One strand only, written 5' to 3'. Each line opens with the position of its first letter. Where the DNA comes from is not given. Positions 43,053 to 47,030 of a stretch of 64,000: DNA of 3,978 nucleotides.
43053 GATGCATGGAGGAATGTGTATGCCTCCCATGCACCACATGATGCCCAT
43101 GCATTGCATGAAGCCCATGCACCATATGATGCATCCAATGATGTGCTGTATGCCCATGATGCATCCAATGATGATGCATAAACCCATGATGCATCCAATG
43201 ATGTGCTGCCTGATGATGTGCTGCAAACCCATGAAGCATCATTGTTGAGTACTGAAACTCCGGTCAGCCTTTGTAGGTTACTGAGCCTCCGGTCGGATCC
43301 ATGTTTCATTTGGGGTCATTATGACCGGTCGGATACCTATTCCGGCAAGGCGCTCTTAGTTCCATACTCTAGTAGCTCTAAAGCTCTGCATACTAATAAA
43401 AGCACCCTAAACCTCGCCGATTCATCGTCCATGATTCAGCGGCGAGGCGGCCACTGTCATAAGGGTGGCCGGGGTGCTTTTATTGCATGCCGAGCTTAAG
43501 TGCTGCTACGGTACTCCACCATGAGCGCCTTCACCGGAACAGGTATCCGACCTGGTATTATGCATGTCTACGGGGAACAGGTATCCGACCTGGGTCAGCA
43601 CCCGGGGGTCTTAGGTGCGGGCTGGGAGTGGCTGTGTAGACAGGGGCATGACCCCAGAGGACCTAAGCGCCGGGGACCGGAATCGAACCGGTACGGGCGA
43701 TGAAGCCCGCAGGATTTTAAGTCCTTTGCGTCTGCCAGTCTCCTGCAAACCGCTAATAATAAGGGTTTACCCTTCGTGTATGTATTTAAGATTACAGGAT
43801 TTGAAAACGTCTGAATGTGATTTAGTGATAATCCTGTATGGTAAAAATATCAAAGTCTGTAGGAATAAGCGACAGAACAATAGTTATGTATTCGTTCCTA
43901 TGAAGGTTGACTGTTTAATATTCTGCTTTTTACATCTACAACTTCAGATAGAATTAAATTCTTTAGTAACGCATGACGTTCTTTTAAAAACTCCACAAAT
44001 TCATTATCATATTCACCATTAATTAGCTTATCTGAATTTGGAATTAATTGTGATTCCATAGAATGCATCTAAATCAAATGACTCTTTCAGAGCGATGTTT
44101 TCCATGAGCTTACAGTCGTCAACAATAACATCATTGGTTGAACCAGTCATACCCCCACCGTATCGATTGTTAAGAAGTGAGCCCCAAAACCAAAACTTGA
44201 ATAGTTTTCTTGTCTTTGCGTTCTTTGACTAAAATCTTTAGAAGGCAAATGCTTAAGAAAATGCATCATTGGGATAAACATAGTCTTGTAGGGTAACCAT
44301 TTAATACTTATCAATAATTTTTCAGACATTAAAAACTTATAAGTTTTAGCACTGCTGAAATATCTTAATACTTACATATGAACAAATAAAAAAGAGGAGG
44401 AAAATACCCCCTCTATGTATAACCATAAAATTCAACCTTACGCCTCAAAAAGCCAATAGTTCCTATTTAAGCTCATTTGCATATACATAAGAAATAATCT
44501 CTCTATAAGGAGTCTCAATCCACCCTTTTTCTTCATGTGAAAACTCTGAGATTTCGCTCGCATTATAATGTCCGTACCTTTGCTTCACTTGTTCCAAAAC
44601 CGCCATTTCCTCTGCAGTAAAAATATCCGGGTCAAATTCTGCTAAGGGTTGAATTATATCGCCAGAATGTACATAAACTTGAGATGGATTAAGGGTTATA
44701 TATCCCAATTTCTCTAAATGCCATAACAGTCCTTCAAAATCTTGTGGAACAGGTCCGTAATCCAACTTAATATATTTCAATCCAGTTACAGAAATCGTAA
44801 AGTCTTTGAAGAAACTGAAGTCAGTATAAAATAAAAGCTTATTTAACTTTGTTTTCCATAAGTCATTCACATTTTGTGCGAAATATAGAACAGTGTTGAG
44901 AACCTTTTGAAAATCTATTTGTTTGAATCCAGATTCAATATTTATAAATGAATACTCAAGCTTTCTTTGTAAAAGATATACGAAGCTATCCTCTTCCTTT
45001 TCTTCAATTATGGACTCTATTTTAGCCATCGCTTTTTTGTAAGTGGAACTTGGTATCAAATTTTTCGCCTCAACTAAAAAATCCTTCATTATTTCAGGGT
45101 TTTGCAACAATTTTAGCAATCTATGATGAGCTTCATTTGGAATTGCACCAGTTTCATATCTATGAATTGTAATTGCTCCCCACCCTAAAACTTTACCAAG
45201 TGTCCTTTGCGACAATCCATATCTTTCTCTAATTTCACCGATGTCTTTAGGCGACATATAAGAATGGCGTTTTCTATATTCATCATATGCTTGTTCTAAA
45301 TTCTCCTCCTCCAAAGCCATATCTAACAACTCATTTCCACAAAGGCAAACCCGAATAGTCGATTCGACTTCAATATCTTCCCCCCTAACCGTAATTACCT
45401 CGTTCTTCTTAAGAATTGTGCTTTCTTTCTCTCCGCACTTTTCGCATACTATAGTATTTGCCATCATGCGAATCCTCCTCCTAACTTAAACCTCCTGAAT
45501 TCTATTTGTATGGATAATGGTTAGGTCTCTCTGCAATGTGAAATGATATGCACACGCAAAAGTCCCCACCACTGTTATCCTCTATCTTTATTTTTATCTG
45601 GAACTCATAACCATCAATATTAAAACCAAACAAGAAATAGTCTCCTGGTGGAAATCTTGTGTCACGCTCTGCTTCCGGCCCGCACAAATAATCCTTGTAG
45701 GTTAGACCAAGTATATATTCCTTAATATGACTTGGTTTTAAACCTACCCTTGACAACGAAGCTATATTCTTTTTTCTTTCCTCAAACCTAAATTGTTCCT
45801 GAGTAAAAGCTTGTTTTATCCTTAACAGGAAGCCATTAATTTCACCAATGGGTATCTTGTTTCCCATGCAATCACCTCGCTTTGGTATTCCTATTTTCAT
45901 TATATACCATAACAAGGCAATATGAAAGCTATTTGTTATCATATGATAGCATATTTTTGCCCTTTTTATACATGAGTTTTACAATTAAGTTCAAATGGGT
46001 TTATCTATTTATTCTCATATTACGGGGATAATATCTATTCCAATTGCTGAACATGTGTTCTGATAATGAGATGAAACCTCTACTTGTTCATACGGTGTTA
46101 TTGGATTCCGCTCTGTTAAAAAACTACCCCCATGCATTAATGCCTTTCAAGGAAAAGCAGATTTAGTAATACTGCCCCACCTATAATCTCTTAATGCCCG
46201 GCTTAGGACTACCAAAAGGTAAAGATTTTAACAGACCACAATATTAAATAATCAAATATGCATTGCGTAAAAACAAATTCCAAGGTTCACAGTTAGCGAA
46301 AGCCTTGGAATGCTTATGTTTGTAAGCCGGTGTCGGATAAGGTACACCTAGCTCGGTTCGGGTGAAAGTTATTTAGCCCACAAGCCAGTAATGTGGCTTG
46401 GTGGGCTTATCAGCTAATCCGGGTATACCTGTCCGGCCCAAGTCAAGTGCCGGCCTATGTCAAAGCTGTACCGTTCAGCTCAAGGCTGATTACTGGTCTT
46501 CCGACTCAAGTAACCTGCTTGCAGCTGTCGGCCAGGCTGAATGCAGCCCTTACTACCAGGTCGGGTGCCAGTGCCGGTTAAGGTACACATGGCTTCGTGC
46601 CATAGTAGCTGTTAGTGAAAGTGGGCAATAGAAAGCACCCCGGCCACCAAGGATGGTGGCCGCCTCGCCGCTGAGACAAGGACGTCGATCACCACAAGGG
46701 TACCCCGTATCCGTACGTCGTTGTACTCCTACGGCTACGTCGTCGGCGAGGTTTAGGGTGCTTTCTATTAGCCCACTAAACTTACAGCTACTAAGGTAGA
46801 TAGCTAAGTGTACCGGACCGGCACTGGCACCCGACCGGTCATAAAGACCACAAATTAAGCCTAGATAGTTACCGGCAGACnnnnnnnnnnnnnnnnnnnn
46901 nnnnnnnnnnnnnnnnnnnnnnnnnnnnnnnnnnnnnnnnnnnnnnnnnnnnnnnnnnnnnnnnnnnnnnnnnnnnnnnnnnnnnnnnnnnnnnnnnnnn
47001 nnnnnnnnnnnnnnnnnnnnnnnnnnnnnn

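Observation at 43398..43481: Conserved three-way-junction core in the repeat family (stems conserved, loops free to vary); candidate structured RNA or ssDNA element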

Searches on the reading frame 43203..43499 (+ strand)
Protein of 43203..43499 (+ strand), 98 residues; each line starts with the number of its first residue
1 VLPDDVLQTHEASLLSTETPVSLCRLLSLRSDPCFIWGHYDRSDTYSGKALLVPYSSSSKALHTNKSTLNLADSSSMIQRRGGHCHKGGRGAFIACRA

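Call 16: search_protein_families(library=pfam, proteins=[window:43203-43499:+])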
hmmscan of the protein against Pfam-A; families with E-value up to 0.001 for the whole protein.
window:43203-43499:+ (98 aa): 0 families

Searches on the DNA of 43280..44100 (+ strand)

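Call 35: search_dna_similar(query=window:43318-43560:+, collection=plasmids, mode=distant, max_evalue=0.01)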
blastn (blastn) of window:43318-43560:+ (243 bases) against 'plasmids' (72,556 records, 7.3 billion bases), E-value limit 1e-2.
No match.

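Call 36: search_dna_similar(query=window:43318-43560:+, collection=phages, mode=distant, max_evalue=0.01)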
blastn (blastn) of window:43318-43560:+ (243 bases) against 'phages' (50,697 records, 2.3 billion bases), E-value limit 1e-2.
No match.
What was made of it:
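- Tried and rejected: blastn of A against plasmids and phages found no match (calls 35, 36).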

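Call 53: search_rna_families(source=window, start=43560, end=44100, threshold=evalue, max_evalue=1, show_alignments=2)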
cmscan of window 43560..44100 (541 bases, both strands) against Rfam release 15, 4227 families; matches with E-value up to 1: 1.
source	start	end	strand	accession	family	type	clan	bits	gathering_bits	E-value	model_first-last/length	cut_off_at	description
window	43668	43747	-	RF01852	tRNA-Sec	Gene; tRNA;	CL00001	32.6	47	0.00012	1-91/91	no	Selenocysteine transfer RNA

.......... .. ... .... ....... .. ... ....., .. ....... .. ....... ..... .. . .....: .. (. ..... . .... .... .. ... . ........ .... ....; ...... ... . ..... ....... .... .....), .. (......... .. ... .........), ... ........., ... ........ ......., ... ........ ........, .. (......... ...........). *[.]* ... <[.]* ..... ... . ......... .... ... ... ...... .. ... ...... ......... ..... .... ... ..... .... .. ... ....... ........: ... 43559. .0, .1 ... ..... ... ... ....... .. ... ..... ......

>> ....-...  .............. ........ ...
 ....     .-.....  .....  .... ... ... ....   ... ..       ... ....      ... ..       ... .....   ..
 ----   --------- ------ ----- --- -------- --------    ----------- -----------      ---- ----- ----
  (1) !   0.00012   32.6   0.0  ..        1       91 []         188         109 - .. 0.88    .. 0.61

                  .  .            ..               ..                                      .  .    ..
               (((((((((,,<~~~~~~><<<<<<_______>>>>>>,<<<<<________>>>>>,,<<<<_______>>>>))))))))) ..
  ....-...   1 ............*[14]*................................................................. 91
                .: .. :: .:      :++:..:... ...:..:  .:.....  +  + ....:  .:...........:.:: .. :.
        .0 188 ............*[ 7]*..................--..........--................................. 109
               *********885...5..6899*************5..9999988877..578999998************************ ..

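Call 65: search_rna_families(source=window, start=43280, end=43620, threshold=evalue, max_evalue=10, show_alignments=1)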
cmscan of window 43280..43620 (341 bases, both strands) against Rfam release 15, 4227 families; matches with E-value up to 10: 2.
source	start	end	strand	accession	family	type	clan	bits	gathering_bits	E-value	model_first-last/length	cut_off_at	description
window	43359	43384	+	RF01353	CRISPR-DR44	Gene; CRISPR;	-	18.3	35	2.6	1-28/28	no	CRISPR RNA direct repeat element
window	43532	43620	-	RF00627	P15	Gene;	-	11.1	70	6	34-119/119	5'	Pseudomonas sRNA P15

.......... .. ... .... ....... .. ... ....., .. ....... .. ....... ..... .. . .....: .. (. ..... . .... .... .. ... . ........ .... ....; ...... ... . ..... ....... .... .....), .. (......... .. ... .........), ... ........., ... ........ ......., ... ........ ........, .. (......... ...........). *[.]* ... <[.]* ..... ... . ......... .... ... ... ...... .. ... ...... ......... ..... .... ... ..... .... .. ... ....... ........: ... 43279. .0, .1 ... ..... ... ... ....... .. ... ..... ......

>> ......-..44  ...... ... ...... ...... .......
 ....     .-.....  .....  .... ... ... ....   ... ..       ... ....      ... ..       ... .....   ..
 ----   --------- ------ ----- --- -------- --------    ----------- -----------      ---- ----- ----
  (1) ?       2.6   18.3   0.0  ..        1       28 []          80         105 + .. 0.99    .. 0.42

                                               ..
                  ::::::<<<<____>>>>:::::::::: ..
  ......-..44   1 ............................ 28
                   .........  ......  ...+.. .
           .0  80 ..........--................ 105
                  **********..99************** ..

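Call 79: build_rna_model(alignment_id=A4)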
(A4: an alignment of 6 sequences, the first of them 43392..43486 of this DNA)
Model R1 built from alignment A4 (6 sequences, 150 columns); structure: RNAalifold consensus.
model positions 91; base pairs 31; branch points 1; effective number of sequences 1.14; information 0.627 bits per position. Calibrated on 0.2 Mb of random sequence (short: E-values are rough).
structure used (alignment columns):
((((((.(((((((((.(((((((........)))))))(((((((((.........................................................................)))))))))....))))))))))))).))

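Call 80: search_with_rna_model(model_id=R1, sources=[window, L001, L002, L003, L004, L005, L006, L010, L011, L012, L014, L018, L019, L021, L025, L027], max_evalue=1)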
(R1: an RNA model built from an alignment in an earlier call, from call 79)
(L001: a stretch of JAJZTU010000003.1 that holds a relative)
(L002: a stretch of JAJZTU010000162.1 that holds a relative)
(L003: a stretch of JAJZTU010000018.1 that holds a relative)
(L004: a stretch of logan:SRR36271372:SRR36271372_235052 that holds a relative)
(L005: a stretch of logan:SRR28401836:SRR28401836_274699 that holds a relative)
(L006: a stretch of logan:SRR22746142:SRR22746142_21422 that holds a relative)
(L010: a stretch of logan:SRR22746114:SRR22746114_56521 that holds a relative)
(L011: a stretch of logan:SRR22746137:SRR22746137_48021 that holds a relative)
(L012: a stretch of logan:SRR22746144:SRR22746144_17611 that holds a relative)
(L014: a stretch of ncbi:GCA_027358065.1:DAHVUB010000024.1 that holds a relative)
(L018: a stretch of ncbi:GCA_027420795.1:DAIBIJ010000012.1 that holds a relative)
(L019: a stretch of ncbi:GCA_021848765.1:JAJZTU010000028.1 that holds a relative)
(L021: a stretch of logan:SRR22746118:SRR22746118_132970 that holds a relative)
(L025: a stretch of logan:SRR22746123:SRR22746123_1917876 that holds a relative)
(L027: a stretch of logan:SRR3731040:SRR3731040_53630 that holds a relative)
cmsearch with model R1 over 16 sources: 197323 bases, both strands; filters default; matches with E-value up to 1: 15.
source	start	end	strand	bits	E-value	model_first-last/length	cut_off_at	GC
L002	3986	4074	+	103.4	3.1e-22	1-91/91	no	0.61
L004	228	318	+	100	2.1e-21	1-91/91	no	0.54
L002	3684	3771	-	99.7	2.5e-21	1-91/91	no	0.59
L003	3772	3862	+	98.8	4.1e-21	1-91/91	no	0.63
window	43392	43486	-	87.6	2.2e-18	1-91/91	no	0.54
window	46625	46772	+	78.7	3.1e-16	1-91/91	no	0.59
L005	1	68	+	58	3.6e-11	24-91/91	5'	0.56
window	33873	33943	-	39.9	9e-07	1-91/91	no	0.46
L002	3986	4074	-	34.8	1.6e-05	1-91/91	no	0.61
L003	3772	3862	-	31.5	0.0001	1-91/91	no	0.63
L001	7956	8000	-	30.4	0.00019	45-91/91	5'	0.56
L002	3684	3771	+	29.1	0.00038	1-91/91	no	0.59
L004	228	318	-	22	0.021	1-91/91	no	0.54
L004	1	31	-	19.9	0.067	1-31/91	3'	0.48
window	33874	33944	+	19.4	0.091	1-91/91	no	0.48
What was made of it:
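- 43392..43486 (-): Apex of A, which contains the finding's 43398-43481: closing helix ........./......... plus two hairpins. The apex covariance model R1 scores 87.6 bits on the minus strand, with no reverse-strand match at E<=1 (call 80).
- My apex model scores 79-103 bits on that strand, against at most 35 bits, or no match at E<=1, on the other (call 80).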

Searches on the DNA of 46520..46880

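Call 71: search_rna_families(source=window, start=46520, end=46880, threshold=evalue, max_evalue=10)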
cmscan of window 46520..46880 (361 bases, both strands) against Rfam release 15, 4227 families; matches with E-value up to 10: 3.
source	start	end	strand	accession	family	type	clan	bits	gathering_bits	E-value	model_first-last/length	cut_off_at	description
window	46624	46688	+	RF03032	narK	Cis-reg;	-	21.4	43.2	0.056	1-72/72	no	narK RNA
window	46760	46797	-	RF03031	ssnA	Cis-reg;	-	13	37.3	1.7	1-48/48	no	ssnA RNA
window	46620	46777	-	RF00441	snoZ242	Gene; snRNA; snoRNA; CD-box;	-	10.5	90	3.5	1-198/198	no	Small nucleolar RNA Z242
